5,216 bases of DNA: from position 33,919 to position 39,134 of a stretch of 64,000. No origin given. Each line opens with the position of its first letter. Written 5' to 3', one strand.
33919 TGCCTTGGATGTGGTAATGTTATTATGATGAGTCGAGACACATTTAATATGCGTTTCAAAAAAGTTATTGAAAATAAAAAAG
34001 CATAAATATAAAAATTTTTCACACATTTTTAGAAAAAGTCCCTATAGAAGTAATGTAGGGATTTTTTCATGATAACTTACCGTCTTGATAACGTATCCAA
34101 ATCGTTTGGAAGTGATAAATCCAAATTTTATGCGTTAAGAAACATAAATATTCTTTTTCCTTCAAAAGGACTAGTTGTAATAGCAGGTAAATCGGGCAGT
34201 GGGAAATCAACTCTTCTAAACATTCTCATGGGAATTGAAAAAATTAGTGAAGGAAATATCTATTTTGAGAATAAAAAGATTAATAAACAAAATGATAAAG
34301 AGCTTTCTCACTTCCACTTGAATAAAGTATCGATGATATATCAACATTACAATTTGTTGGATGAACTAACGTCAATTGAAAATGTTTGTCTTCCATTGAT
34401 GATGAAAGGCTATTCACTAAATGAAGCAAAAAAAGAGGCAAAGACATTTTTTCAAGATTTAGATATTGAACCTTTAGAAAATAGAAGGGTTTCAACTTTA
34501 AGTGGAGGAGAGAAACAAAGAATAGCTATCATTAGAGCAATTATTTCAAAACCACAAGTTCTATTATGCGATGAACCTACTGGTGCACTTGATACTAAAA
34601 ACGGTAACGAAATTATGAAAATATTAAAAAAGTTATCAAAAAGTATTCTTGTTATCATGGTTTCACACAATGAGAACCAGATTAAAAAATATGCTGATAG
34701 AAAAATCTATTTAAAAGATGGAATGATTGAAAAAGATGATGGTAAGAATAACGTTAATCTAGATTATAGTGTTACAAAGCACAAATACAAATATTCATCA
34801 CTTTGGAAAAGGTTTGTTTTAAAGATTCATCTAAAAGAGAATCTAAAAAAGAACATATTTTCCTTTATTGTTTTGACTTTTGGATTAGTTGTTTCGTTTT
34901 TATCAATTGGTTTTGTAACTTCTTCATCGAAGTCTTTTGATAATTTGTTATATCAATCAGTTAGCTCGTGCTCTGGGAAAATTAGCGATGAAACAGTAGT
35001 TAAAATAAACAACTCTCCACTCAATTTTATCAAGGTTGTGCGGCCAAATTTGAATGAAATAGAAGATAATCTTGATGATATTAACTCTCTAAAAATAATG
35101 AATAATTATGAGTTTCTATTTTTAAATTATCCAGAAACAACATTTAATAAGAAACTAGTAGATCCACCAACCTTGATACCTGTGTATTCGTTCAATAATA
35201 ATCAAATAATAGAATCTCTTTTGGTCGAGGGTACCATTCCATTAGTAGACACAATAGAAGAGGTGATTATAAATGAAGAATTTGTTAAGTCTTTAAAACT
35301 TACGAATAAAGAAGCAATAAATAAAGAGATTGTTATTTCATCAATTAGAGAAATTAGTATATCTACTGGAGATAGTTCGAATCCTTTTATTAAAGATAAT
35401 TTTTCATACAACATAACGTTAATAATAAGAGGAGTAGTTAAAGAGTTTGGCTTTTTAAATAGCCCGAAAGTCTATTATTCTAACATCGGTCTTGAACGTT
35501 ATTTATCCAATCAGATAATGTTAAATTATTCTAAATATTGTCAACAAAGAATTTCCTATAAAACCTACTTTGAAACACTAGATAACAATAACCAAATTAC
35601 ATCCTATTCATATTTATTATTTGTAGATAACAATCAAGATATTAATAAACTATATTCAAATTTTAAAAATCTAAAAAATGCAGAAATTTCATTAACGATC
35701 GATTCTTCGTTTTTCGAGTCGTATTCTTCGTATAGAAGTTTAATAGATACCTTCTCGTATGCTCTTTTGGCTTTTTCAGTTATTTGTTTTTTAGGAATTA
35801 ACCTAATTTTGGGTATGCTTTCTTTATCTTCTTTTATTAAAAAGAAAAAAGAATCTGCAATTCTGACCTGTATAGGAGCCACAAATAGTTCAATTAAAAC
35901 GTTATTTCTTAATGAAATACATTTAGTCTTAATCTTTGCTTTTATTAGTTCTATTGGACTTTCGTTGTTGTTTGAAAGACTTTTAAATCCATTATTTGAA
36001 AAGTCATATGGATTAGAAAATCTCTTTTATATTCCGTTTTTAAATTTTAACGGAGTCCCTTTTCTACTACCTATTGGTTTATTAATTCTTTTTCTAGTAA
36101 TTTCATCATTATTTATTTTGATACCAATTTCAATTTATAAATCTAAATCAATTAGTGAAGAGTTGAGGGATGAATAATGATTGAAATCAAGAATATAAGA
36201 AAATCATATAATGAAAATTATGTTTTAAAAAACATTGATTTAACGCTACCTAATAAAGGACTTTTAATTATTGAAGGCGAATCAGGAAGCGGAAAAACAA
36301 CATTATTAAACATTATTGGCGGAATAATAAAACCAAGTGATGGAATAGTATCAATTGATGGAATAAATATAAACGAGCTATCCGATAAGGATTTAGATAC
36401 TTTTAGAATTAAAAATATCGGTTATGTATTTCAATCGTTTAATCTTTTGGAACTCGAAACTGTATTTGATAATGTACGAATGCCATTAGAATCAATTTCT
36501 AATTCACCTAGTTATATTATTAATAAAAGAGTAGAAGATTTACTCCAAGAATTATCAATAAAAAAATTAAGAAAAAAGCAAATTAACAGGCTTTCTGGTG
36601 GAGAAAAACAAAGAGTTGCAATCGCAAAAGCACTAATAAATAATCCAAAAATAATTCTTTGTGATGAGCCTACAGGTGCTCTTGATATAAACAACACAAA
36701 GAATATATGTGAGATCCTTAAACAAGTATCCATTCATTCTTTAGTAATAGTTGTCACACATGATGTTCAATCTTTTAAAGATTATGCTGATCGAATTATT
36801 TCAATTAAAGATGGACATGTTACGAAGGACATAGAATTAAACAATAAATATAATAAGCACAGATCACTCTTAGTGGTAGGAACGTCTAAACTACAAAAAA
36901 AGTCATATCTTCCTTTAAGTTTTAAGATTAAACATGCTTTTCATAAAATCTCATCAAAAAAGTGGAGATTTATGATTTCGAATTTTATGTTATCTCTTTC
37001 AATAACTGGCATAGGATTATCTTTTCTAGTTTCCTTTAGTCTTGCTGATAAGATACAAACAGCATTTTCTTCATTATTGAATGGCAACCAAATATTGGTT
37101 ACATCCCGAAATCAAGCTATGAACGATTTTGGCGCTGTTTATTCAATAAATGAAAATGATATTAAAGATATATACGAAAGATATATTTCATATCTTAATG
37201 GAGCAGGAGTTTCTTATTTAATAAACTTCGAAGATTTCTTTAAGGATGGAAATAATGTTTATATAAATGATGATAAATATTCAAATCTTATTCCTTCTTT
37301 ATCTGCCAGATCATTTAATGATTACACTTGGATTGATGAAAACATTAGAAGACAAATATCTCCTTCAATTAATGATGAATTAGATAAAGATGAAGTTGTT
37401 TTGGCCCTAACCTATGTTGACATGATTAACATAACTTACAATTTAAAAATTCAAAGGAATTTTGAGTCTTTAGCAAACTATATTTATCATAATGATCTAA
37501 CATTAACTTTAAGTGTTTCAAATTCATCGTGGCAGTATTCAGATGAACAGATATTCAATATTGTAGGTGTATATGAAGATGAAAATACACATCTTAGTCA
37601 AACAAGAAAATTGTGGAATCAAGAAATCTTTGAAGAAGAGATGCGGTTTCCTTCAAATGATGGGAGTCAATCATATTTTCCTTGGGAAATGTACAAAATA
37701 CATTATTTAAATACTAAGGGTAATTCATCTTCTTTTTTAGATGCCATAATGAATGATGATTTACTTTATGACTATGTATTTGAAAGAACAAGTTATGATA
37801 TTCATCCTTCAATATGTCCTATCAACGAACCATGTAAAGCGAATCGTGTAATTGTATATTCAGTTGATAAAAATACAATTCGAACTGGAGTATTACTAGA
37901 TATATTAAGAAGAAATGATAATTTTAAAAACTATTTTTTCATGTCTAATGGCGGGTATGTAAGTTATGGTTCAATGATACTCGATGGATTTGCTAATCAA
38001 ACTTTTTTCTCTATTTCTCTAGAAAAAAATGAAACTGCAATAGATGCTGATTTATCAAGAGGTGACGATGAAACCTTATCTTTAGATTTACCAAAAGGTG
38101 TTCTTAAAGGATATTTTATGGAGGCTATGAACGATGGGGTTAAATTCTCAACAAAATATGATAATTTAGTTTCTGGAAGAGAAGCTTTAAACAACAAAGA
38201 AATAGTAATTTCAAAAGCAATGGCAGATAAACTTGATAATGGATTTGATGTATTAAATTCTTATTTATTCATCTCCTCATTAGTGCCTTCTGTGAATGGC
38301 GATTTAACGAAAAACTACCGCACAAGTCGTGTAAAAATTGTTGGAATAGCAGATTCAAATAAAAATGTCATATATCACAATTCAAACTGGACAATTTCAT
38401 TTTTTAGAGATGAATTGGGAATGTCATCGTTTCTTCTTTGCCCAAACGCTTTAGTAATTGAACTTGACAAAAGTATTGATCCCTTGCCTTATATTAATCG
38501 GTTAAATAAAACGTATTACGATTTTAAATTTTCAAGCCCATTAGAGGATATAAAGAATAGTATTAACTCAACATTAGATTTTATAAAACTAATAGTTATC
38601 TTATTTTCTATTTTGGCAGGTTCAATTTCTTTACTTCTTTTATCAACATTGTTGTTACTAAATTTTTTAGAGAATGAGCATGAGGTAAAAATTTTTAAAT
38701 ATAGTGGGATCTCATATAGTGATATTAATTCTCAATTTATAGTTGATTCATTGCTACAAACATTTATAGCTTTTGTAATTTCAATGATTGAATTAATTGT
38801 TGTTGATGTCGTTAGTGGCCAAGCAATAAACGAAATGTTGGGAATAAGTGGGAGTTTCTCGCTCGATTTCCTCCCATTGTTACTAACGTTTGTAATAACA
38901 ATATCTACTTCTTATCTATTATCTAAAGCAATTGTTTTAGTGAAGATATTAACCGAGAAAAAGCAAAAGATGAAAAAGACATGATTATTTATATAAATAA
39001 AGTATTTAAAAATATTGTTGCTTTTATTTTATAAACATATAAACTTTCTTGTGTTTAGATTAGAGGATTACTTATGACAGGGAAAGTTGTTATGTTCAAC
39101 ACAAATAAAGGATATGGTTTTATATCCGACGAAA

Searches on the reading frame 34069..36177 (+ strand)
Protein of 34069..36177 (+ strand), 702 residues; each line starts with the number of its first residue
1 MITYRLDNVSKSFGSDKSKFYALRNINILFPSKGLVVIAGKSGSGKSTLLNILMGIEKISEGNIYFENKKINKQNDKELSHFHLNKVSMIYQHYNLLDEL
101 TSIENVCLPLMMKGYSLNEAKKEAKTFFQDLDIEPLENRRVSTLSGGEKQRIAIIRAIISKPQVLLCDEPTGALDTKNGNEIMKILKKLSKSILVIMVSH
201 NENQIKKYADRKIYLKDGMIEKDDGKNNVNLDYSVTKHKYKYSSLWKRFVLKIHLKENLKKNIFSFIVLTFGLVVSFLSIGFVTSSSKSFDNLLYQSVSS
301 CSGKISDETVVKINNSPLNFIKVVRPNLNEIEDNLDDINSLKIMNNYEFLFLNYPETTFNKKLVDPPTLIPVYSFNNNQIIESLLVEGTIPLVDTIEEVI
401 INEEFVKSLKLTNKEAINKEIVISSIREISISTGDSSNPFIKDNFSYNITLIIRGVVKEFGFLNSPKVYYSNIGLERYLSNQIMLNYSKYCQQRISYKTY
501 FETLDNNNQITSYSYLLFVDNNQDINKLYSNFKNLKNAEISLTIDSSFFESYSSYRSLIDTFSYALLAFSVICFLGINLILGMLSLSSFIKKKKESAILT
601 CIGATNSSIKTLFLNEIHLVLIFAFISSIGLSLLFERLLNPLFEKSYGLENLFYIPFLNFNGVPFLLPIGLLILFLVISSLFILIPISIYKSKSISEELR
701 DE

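Call 8: search_protein_families(library=pfam, proteins=[window:34069-36177:+])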
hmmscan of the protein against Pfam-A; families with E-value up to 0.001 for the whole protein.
window:34069-36177:+ (702 aa): 6 families
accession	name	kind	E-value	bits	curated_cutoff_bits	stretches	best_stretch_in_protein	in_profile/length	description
PF00005.33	ABC_tran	-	1.1e-31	110.7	25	1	23-171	1-136/137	ABC transporter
PF02687.27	FtsX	-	8.3e-09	36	25.5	1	568-694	2-119/120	FtsX-like permease C-terminal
PF02463.25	SMC_N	-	2.6e-07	30.7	40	1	28-208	19-205/220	RecF/RecN/SMC N terminal domain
PF13304.12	AAA_21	-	0.00023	21.8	27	0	126-201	223-299/304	AAA domain, putative AbiEii toxin, Type IV TA system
PF03193.22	RsgA_GTPase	-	0.00037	20.8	30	0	34-64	107-137/174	RsgA GTPase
PF13555.12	AAA_29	-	0.0006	19.9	27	0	28-50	17-39/61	P-loop containing region of AAA domain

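Call 33: find_related_loci(query=A2, collection=metagenome_contigs, flank=10000)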
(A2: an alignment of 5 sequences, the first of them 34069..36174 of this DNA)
Query A2 (702 aa) in metagenome_contigs; peptide patterns used: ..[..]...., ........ (x = any residue, [..] = any of these).
600 stretches matched a pattern (row limit reached: there are more); 598 encode a relative of the query (tblastn E <= 1e-3); the best 80 are kept; 80 distinct loci.
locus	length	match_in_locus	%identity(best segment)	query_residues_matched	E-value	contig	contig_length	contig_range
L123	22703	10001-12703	32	5-701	1e-105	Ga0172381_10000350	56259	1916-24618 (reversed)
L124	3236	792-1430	42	6-223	5e-42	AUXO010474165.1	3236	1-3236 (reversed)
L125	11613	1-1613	38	10-702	1e-41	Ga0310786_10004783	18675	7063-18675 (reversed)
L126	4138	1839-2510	38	22-240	6e-42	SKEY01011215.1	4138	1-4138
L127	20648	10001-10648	41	2-220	2e-41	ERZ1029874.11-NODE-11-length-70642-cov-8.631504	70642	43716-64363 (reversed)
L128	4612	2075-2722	37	8-223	2e-41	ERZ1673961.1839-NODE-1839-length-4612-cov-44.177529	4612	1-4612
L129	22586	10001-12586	37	5-700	4e-41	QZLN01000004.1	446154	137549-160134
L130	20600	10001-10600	39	22-223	7e-41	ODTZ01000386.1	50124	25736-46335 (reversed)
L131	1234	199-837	40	8-221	3e-43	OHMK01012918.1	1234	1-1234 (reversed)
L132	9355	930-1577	38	5-224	8e-41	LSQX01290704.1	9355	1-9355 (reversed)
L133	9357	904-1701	31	5-290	2e-40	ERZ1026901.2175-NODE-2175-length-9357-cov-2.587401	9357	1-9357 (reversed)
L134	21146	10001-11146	30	8-412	3e-40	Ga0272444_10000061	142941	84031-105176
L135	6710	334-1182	34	7-290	5e-40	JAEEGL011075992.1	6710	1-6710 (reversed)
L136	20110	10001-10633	38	9-223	4e-40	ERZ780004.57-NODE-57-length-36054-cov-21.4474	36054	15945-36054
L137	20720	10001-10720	35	6-240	4e-40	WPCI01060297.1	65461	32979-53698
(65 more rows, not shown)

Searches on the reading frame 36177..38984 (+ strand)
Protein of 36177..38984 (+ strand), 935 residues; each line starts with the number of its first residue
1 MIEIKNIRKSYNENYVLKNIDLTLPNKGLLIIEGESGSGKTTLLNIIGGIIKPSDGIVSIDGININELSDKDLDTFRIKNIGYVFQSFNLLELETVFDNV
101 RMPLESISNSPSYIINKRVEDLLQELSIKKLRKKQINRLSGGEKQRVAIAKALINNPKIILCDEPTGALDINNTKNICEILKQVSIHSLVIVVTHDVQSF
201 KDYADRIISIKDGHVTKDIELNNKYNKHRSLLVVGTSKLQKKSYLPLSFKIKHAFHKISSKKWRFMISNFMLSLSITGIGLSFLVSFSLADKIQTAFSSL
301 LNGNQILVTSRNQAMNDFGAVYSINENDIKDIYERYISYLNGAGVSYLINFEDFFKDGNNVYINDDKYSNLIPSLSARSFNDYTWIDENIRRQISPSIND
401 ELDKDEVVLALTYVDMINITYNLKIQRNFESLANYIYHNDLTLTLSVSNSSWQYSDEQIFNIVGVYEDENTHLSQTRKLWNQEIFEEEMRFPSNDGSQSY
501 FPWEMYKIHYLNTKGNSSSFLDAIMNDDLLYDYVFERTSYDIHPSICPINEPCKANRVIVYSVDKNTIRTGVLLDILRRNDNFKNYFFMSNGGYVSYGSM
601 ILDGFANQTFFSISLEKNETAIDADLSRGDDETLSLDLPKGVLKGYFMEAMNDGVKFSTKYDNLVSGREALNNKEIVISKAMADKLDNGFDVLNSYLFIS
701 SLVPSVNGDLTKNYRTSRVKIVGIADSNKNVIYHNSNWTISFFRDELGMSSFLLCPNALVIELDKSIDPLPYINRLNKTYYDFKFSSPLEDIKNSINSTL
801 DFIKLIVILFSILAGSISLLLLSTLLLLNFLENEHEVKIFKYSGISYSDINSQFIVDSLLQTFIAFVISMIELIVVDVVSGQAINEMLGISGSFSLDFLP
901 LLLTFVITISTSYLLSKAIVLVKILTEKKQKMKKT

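Call 8: search_protein_families(library=pfam, proteins=[window:36177-38984:+])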
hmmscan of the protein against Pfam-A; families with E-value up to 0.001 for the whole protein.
window:36177-38984:+ (935 aa): 2 families
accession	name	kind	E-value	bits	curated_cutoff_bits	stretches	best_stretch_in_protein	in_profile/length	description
PF00005.33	ABC_tran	-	4.1e-33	115.3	25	1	17-166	1-136/137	ABC transporter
PF02463.25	SMC_N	-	7.5e-08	32.5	40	1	112-211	110-212/220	RecF/RecN/SMC N terminal domain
